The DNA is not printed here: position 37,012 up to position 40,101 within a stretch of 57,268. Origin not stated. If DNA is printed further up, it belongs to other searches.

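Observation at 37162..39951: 929-aa fusion of a RecB-like PD-(D/E)xK nuclease with a DnaG-type primase core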

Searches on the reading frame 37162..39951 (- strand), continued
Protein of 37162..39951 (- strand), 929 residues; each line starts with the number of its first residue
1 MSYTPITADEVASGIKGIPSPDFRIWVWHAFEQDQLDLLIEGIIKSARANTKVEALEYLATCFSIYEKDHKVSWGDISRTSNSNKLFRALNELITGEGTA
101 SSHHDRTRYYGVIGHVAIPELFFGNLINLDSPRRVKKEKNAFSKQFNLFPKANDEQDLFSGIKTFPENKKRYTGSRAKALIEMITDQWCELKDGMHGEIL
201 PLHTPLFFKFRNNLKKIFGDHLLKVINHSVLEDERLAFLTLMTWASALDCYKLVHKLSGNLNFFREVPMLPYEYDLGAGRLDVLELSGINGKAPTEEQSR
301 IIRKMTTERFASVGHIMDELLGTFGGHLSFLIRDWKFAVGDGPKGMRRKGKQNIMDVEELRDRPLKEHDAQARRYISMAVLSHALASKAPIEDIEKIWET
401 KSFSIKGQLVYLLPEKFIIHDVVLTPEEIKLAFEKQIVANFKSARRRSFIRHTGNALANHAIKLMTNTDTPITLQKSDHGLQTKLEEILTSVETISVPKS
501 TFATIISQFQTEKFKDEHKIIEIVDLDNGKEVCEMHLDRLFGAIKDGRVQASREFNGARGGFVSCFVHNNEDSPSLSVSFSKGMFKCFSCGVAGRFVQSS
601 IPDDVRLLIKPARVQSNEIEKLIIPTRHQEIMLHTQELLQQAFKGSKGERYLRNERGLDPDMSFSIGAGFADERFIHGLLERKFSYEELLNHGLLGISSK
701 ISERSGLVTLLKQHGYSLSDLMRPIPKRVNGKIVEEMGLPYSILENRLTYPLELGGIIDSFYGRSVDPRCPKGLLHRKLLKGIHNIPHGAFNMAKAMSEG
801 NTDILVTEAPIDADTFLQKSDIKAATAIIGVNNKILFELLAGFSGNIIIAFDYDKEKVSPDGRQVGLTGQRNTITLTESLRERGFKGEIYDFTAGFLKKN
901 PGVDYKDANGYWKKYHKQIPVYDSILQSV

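Call 77: search_protein_families(library=ncbifam, proteins=[L031:16406-18115:+, L031:9968-12733:+, L031:18125-19330:+, L031:12813-13340:+, L031:13344-14306:-, L031:14796-15608:+, L031:15614-16360:+, L031:8642-9736:-, L031:20352-21683:+], max_evalue=0.001)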
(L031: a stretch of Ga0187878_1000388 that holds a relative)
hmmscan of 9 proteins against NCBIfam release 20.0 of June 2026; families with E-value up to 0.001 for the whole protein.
L031:16406-18115:+ (569 aa): 4 families
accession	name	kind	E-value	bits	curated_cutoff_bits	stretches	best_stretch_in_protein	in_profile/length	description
TIGR01391.1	dnaG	equivalog_domain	4e-107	358.6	283.6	1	5-411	7-412/414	DNA primase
NF006382.0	PRK08624.1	equivalog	1.6e-08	33.9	440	1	181-309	174-301/373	hypothetical protein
TIGR00646.1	MG010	hypoth_equivalog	8.6e-08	32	260.65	1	237-335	95-192/218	DNA primase-like protein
NF003108.1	PRK04031.1-1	equivalog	7.9e-06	25.3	300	1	251-311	159-217/419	DNA primase DnaG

L031:9968-12733:+ (921 aa): 1 family
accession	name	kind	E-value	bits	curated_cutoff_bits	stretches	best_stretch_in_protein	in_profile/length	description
TIGR01391.1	dnaG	equivalog_domain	4.2e-13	48.9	283.6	1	565-592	36-63/414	DNA primase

L031:18125-19330:+ (401 aa): 51 families (the best 25 are shown)
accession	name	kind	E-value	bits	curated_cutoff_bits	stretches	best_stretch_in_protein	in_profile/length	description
NF006666.0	PRK09210.1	equivalog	7.4e-132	440.1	572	1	45-401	10-368/370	RNA polymerase sigma factor RpoD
NF004208.0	PRK05658.1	equivalog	3.2e-131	439.3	555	2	157-401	387-628/631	RNA polymerase sigma factor RpoD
NF004561.0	PRK05901.1-3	equivalog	9.4e-107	358.3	582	2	163-401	300-535/537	RNA polymerase sigma factor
TIGR02393.1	RpoD_Cterm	equivalog_domain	7.4e-105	349.8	354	1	163-401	1-236/238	RNA polymerase sigma factor RpoD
NF004560.0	PRK05901.1-1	equivalog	1.1e-98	331.6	711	1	162-401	278-514/516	RNA polymerase sigma factor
NF004562.0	PRK05901.1-4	equivalog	1.4e-97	327.5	779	2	163-399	317-550/571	RNA polymerase sigma factor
NF041931.2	MzaA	equivalog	1.6e-97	328.1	800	1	161-401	474-713/726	MZA anti-phage system associated sigma-70 family RNA polymerase sigma factor MzaA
NF005920.0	PRK07921.1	subfamily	2.2e-96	322.7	464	2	161-401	89-326/328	RNA polymerase sigma factor SigB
NF005643.0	PRK07406.1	equivalog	2.8e-95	319.7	500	1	160-401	158-395/397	RNA polymerase sigma factor RpoD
TIGR02997.1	Sig70-cyanoRpoD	subfamily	2.8e-94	315.8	384.5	1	159-390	71-298/298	RNA polymerase sigma factor, RpoD/SigA family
NF004207.0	PRK05657.1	equivalog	3.3e-92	309.4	394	1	88-397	15-321/329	RNA polymerase sigma factor RpoS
TIGR02394.1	rpoS_proteo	equivalog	9.6e-92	307.5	378.7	1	122-394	6-275/285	RNA polymerase sigma factor RpoS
NF004566.0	PRK05901.2-4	equivalog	7e-87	292.4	531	1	88-401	100-442/448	RNA polymerase sigma factor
NF004565.0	PRK05901.2-3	equivalog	8.7e-86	288.7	484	1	12-400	102-497/501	RNA polymerase sigma factor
NF004564.0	PRK05901.2-2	equivalog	9.8e-82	275.2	617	1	98-398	184-488/500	RNA polymerase sigma factor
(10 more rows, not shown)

L031:12813-13340:+ (175 aa): 0 families

L031:13344-14306:- (320 aa): 23 families
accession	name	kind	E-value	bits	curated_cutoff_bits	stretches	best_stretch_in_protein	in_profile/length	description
NF008955.0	PRK12297.1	equivalog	6.1e-109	364.8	406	1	1-315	2-326/429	GTPase ObgE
NF008956.1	PRK12299.1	equivalog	5.2e-108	360.9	300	1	1-315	1-323/327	GTPase ObgE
TIGR02729.1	Obg_CgtA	equivalog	3.3e-106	355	280.25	1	3-314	2-325/329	Obg family GTPase CgtA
NF008954.1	PRK12296.1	equivalog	1.2e-80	271.2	377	1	2-315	4-337/470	GTPase ObgE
NF007171.0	PRK09602.1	subfamily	1e-21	77.3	387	2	157-198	4-45/397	YchF-related putative GTPase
TIGR00092.1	TIGR00092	equivalog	1.8e-19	70.1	279.2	2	158-196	5-44/368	redox-regulated ATPase YchF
TIGR00231.1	small_GTP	domain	5.7e-13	49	42.5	1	157-312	5-161/164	GTP-binding protein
NF000908.1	PRK00089.1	equivalog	1.3e-12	47.6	237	1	158-315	6-165/291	GTPase Era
TIGR03156.1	GTP_HflX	equivalog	1.2e-09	37.6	216.75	1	155-314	189-348/351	GTPase HflX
TIGR03596.1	GTPase_YlqF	equivalog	1.6e-09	37.5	208.2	1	160-210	123-175/276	ribosome biogenesis GTPase YlqF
TIGR00436.1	era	equivalog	7.1e-08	32.1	116.25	1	158-314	3-160/270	GTPase Era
TIGR00437.1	feoB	equivalog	1e-07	31.1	315.65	1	162-208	1-51/594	ferrous iron transport protein B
NF003255.0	PRK04213.1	equivalog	1.6e-07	30.8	164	1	157-208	11-62/204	GTP-binding protein EngB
TIGR03598.1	GTPase_YsxC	equivalog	4.6e-07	29.7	124.45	1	155-291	18-157/186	ribosome biogenesis GTP-binding protein YihA/YsxC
TIGR03594.1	GTPase_EngA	equivalog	9.9e-07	28.1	306.7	1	158-306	3-149/432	ribosome biogenesis GTPase Der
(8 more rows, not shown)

L031:14796-15608:+ (270 aa): 189 families (the best 25 are shown)
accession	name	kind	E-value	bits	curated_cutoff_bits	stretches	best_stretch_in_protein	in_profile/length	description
TIGR01188.1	drrA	subfamily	4.7e-99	331.5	312.45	1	16-237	1-221/302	daunorubicin resistance ABC transporter, ATP-binding protein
NF033858.1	ABC2_perm_RbbA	equivalog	1.2e-74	251.8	1050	1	4-251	262-508/909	ribosome-associated ATPase/putative transporter RbbA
TIGR03864.1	PQQ_ABC_ATP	hypoth_equivalog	1.8e-71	240.3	302.25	1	9-244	2-236/236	ABC transporter, ATP-binding subunit, PQQ-dependent alcohol dehydrogenase system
NF010060.0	PRK13537.1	equivalog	3.6e-63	213.3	521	1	6-230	13-236/314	nodulation factor ABC transporter ATP-binding protein NodI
NF010059.0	PRK13536.1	equivalog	5.8e-58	196.3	549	1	6-227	41-261/342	nodulation factor ABC transporter ATP-binding protein NodI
TIGR03522.1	GldA_ABC_ATP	equivalog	5.2e-56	190.3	402.6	1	9-237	3-229/301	gliding motility-associated ABC transporter ATP-binding subunit GldA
TIGR01288.1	nodI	equivalog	2e-55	187.9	424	1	8-227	4-222/303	nodulation factor ABC transporter ATP-binding protein NodI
TIGR03740.1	galliderm_ABC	subfamily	2.1e-53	181.3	309.75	1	10-223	2-207/223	lantibiotic protection ABC transporter ATP-binding subunit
TIGR00968.1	3a0106s01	subfamily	7e-51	173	342.75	1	9-233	1-224/237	sulfate ABC transporter ATP-binding protein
TIGR03265.1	PhnT2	equivalog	1.5e-50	172.4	457.7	1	7-234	3-229/353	putative 2-aminoethylphosphonate ABC transporter ATP-binding protein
TIGR04520.1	ECF_ATPase_1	equivalog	1.4e-48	165.6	315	1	9-240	1-234/269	energy-coupling factor transporter ATPase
TIGR01186.1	proV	subfamily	9.3e-48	163.2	326.6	1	16-229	1-219/363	betaine/proline/choline family ABC transporter ATP-binding protein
TIGR04406.1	LPS_export_lptB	equivalog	1.1e-47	162.3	240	1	9-233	2-228/239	LPS export ABC transporter ATP-binding protein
TIGR04521.1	ECF_ATPase_2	equivalog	1.2e-47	162.4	330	1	21-233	18-238/279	energy-coupling factor transporter ATPase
NF047930.1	ABC_ATP_B6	equivalog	1.3e-46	159.3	670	1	8-252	2-248/510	putative B6 ABC transporter ATP-binding protein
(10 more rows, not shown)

L031:15614-16360:+ (248 aa): 9 families
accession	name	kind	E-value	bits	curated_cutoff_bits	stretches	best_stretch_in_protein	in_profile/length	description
TIGR01247.1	drrB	subfamily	1.4e-66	224.6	223.05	1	10-243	1-236/236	daunorubicin resistance ABC transporter membrane protein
TIGR03861.1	phenyl_ABC_PedC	subfamily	7.5e-26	91.3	241.35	1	7-234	7-239/253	alcohol ABC transporter, permease protein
TIGR01291.1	nodJ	subfamily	2.5e-20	73.1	206.65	1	18-239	22-243/253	ABC-2 type transporter, NodJ family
NF011648.0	PRK15066.1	subfamily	5.6e-20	72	225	1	5-245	11-251/257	ABC transporter permease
TIGR00025.1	Mtu_efflux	paralog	3.3e-16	59.6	146.9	1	27-236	5-228/238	ABC transporter efflux protein, DrrB family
TIGR03062.1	pip_yhgE_Cterm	subfamily_domain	1.3e-13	51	102.2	1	52-243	21-203/208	YhgE/Pip family protein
NF038293.1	permease_SagH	equivalog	8.1e-09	34.7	450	1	57-213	181-337/370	SagH family ABC transporter permease subunit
TIGR01248.1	drrC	subfamily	4.5e-08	33.4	165.65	1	66-209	2-145/152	daunorubicin resistance protein C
NF033858.1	ABC2_perm_RbbA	equivalog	7e-06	24.2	1050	1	56-245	715-906/909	ribosome-associated ATPase/putative transporter RbbA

L031:8642-9736:- (364 aa): 0 families

L031:20352-21683:+ (443 aa): 4 families
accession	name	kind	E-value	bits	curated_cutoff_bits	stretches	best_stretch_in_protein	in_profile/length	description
TIGR04183.1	Por_Secre_tail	domain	2e-12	46.9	23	1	365-440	2-70/72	T9SS type A sorting domain-containing protein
NF038113.1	T9SSA_dep_M36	equivalog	5.1e-11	41.5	885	1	361-441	792-868/869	T9SS-dependent M36 family metallopeptidase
NF052323.1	T9SSA_dep_M6i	equivalog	2.6e-06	25.7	600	1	364-428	960-1024/1043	T9SS-dependent M6-like inactivated metalloprotease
NF033707.1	T9SS_sortase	equivalog_domain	0.0009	17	420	0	363-428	1000-1075/1095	type IX secretion system sortase PorU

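Call 78: search_protein_families(library=pfam, proteins=[L031:16406-18115:+, L031:9968-12733:+, L031:18125-19330:+, L031:12813-13340:+, L031:13344-14306:-, L031:14796-15608:+, L031:15614-16360:+, L031:8642-9736:-, L031:20352-21683:+], max_evalue=0.001)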
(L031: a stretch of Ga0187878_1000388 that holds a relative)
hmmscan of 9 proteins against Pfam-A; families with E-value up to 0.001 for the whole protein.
L031:16406-18115:+ (569 aa): 6 families
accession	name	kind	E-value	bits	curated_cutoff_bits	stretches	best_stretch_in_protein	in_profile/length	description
PF08275.17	DNAG_N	-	1.2e-32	113.1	26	1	116-248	1-127/128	DNA primase catalytic core, N-terminal domain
PF01807.25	Zn_ribbon_DnaG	-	1.1e-31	109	24.9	1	3-94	4-95/98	CHC2 zinc finger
PF13155.12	Toprim_2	-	9.4e-15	55.2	22.1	1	260-342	2-86/88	Toprim-like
PF13662.12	Toprim_4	-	1.5e-11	44.8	25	1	258-331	3-83/85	Toprim domain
PF01751.28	Toprim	-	8.1e-07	29.6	23.1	1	258-332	2-94/96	Toprim domain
PF10410.14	DnaB_bind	-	0.00076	20.1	20.6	0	377-417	15-55/56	DnaB-helicase binding domain of primase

L031:9968-12733:+ (921 aa): 2 families
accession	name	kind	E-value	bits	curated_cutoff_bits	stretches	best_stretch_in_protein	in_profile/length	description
PF01807.25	Zn_ribbon_DnaG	-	2.8e-06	27.5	24.9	1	564-592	34-62/98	CHC2 zinc finger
PF13155.12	Toprim_2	-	0.00037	21.3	22.1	1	803-865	1-66/88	Toprim-like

L031:18125-19330:+ (401 aa): 5 families
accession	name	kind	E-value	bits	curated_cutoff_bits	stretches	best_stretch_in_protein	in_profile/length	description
PF04539.22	Sigma70_r3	-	1.2e-21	77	25.3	1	248-324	1-76/78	Sigma-70 region 3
PF04542.20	Sigma70_r2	-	5.7e-21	74.5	24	1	167-238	1-70/71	Sigma-70 region 2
PF04545.22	Sigma70_r4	-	8e-18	64.1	24.1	1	339-390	2-49/50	Sigma-70, region 4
PF00140.25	Sigma70_r1_2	-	8.9e-15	54.8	22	1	129-161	1-33/34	Sigma-70 factor, region 1.2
PF03979.19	Sigma70_r1_1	-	2.3e-07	31.1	22.5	1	48-102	4-58/81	Sigma-70 factor, region 1.1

L031:12813-13340:+ (175 aa): 0 families

L031:13344-14306:- (320 aa): 4 families
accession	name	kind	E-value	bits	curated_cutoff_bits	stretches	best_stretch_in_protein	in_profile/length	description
PF01018.28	GTP1_OBG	-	9.9e-44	149.1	27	1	3-154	1-155/155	GTP1/OBG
PF01926.29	MMR_HSR1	-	5.5e-26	91.3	21.9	1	157-270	1-111/113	50S ribosome-binding GTPase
PF02421.24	FeoB_N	-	1.1e-11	44.9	27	1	158-208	3-57/156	Ferrous iron transport protein B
PF03193.22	RsgA_GTPase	-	0.00044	20.5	30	0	264-315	54-106/174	RsgA GTPase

L031:14796-15608:+ (270 aa): 5 families
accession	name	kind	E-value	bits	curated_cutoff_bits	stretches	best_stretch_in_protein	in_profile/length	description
PF00005.33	ABC_tran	-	7e-39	134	25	1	25-167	2-136/137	ABC transporter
PF13304.12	AAA_21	-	9.1e-11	42.8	27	1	139-198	237-298/304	AAA domain, putative AbiEii toxin, Type IV TA system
PF13175.12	AAA_15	-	1.4e-05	25.3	32.1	0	36-68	25-61/374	AAA ATPase domain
PF13555.12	AAA_29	-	5.4e-05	23.3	27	1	29-68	17-55/61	P-loop containing region of AAA domain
PF13476.12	AAA_23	-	0.00047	21.3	27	1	27-89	15-81/201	AAA domain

L031:15614-16360:+ (248 aa): 3 families
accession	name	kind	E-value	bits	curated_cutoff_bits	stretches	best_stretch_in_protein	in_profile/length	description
PF01061.29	ABC2_membrane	-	9.8e-36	123.7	26.9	1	4-212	3-209/211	ABC-2 type transporter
PF12698.13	ABC2_membrane_3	-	1.8e-22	80.3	31.6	1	50-240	158-346/347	ABC-2 family transporter protein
PF12679.13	ABC2_membrane_2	-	0.00013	21.8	27.2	1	66-245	79-280/283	ABC-2 family transporter protein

L031:8642-9736:- (364 aa): 0 families

L031:20352-21683:+ (443 aa): 2 families
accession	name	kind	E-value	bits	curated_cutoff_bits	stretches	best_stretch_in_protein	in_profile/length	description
PF18962.6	Por_Secre_tail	-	3e-10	40.7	27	1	365-440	2-74/75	Secretion system C-terminal sorting domain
PF00404.24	Dockerin_1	-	5.3e-06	27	22.9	1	166-223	1-54/57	Dockerin type I domain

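Call 81: search_dna_similar(query=window:37162-39951:-, collection=plasmids, mode=protein, max_evalue=0.001, max_rows=10)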
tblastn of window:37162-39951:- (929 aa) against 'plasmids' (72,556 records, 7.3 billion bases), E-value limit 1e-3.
Records with a match: 7; places in all: 8; records where one place covers at least 80% of the query: 0.
Best place of each record, by identity: <60% 7.
By first word of the organism name: Sinorhizobium 4; Pseudomonas 1; Shinella 1; Monoglobus 1.
By predicted mobility (MOB-suite, as given by PLSDB): non-mobilizable 7.
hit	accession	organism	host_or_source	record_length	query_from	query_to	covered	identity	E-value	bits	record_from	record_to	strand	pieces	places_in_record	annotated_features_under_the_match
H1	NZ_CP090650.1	Pseudomonas aeruginosa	Homo sapiens,cell culture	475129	505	911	44%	24.9%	3e-6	59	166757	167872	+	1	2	CHC2 zinc finger domain-containing protein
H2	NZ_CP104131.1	Sinorhizobium sp. K101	Phaseolus vulgaris,cell ...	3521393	553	868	34%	25.0%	7e-6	58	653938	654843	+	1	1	none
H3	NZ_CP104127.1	Sinorhizobium sp. M103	Phaseolus vulgaris,cell ...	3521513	553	868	34%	25.0%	7e-6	58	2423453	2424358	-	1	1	none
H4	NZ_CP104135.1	Sinorhizobium sp. C101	Phaseolus vulgaris,cell ...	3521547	553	868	34%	25.0%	7e-6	58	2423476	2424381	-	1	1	none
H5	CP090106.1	Sinorhizobium meliloti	Medicago,Cell culture,Plant nodule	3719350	553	868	34%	25.0%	8e-6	58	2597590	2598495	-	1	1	dnaG: DNA primase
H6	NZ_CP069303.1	Shinella sp. PSBB067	monoisolate,Minnesota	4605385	553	868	34%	24.8%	8e-5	54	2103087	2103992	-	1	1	none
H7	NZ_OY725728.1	Monoglobus pectinilyticus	-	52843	565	766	22%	24.4%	3e-5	56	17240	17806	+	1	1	dnaG: DNA primase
